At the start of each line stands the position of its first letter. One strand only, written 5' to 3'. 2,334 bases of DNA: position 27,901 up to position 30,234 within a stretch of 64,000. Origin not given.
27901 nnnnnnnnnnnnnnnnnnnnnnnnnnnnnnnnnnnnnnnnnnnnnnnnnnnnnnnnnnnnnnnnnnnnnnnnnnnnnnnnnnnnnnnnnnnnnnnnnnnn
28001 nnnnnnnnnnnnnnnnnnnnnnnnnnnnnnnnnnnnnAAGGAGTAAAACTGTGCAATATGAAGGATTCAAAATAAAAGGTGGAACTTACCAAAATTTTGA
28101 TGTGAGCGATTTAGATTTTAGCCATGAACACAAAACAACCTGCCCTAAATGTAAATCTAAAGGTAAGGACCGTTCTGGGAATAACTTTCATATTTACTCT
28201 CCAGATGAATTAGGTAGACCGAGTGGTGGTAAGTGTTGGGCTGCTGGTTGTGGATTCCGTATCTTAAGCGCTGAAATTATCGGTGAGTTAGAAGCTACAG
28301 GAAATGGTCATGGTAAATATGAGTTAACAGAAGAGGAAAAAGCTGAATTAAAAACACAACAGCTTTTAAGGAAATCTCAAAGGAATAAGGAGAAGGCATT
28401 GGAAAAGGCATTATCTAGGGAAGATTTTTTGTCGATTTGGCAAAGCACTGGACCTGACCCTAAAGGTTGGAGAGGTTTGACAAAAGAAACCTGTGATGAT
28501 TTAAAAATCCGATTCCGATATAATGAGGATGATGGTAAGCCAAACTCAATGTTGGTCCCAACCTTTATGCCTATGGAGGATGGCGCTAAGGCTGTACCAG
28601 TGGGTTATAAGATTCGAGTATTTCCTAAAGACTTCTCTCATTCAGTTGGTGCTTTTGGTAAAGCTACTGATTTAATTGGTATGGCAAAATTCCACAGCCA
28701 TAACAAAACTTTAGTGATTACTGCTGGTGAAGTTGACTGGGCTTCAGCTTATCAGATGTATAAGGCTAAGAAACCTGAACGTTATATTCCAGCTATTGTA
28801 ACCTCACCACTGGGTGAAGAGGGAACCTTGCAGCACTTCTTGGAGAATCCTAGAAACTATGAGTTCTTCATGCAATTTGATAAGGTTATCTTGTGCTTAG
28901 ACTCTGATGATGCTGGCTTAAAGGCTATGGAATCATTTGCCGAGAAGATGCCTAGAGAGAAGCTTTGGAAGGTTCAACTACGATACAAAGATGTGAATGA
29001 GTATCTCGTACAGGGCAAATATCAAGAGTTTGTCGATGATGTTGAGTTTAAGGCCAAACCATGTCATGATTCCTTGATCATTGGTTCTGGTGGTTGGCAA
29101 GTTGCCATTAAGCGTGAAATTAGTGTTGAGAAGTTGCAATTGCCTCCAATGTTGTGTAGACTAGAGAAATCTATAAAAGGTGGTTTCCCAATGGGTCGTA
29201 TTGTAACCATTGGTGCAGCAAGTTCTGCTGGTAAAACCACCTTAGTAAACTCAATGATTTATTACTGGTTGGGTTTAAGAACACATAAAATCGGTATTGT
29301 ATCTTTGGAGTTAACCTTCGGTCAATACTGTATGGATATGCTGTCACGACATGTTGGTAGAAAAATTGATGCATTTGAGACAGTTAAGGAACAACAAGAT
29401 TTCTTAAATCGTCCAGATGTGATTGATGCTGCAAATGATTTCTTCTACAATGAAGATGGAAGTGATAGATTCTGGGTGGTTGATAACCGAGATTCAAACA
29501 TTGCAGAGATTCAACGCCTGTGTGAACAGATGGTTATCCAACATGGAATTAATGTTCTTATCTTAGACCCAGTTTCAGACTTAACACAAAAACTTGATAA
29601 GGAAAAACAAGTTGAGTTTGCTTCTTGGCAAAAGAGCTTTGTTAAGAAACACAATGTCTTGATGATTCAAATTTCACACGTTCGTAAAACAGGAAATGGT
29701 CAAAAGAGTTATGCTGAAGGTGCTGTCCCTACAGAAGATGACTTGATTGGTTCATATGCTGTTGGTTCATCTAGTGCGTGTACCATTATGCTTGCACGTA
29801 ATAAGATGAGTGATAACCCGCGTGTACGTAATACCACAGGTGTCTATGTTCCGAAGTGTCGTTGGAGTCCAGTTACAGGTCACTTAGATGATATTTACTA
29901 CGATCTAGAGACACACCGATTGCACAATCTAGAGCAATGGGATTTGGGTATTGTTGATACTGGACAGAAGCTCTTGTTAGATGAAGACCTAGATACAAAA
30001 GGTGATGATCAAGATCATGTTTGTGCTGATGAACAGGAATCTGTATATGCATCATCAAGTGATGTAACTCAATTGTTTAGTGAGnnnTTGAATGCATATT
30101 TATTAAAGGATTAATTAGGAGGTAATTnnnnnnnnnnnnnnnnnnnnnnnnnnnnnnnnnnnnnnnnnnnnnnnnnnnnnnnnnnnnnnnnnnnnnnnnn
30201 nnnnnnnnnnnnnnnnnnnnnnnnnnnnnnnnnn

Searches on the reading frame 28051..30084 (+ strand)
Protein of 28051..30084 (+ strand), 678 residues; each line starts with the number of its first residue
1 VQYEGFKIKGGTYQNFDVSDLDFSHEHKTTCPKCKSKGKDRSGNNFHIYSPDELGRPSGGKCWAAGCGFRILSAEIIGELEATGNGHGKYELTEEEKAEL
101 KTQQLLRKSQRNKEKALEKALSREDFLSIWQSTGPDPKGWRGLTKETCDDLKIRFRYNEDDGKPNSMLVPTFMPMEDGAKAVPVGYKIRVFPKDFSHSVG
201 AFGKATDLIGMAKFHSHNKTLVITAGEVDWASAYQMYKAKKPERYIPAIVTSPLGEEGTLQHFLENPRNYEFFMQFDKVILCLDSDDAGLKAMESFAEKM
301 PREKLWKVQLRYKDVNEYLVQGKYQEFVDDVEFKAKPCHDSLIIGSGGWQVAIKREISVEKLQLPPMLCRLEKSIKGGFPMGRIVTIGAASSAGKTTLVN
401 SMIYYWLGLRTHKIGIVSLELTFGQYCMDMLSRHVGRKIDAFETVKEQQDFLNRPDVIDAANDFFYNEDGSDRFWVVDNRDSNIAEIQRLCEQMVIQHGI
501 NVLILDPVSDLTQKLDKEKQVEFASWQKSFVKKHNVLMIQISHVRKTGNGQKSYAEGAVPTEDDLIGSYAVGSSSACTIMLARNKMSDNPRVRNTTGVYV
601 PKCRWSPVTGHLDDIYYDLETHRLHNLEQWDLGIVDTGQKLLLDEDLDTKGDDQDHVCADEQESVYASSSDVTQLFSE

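Call 27: search_protein_families(library=pfam, proteins=[window:28051-30084:+], max_evalue=0.01)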
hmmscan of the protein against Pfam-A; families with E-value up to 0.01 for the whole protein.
window:28051-30084:+ (678 aa): 5 families
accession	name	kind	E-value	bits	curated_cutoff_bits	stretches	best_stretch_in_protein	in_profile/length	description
PF03796.21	DnaB_C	-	8.8e-12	45.4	27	1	375-608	12-239/255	DnaB-like helicase C terminal domain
PF13155.12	Toprim_2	-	1.3e-06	29.1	22.1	1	226-319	5-88/88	Toprim-like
PF06745.19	ATPase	-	5.3e-06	26.4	26.6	1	371-608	8-210/231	KaiC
PF13481.12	AAA_25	-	1.2e-05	25.4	27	1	370-548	21-194/195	AAA domain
PF11885.13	DUF3405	-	0.00011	21.6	25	1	259-346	201-285/493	Protein of unknown function (DUF3405)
